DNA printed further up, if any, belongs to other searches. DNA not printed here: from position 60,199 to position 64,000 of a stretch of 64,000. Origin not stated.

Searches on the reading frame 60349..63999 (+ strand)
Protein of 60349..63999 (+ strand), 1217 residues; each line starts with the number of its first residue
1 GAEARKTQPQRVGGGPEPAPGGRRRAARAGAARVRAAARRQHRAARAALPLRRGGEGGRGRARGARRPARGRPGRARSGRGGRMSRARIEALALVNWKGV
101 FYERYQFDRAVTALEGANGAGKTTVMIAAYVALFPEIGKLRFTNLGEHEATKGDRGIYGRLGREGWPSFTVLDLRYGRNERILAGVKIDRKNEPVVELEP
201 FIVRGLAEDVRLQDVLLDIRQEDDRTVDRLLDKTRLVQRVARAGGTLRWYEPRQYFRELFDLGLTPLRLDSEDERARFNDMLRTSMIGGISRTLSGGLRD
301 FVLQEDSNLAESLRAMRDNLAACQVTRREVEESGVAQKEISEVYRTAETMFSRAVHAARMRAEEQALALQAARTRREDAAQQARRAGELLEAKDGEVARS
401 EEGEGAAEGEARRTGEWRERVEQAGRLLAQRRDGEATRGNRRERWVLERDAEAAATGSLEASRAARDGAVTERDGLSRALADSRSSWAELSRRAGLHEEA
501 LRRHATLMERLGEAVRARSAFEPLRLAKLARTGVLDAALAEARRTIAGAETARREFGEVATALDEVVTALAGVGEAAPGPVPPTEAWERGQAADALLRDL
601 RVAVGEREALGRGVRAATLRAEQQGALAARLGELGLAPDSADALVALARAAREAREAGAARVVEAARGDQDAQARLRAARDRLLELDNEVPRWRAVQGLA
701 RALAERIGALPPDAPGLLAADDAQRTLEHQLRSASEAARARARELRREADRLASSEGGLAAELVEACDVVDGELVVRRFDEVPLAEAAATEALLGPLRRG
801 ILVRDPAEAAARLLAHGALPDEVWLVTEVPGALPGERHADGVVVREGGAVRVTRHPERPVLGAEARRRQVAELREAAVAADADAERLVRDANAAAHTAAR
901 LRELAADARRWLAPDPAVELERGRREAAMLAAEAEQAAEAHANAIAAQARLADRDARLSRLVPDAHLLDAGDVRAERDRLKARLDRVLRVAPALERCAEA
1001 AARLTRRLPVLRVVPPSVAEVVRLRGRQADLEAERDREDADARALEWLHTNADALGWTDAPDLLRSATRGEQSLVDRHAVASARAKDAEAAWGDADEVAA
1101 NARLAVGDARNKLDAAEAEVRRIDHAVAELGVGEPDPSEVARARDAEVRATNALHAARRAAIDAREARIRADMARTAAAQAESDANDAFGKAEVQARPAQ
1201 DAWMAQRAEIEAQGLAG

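Call 12: search_protein_families(library=pfam, proteins=[window:60349-63999:+], max_evalue=0.001)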
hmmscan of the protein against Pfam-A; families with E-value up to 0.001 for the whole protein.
window:60349-63999:+ (1217 aa): 3 families
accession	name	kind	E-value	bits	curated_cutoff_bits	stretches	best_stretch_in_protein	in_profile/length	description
PF04310.18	MukB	-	2.3e-61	207.8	23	1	85-307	2-225/226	MukB N-terminal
PF16330.10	MukB_hinge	-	1.6e-26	93.4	27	1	736-883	4-157/167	MukB hinge domain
PF13555.12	AAA_29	-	1.5e-05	25.1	27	1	90-142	2-54/61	P-loop containing region of AAA domain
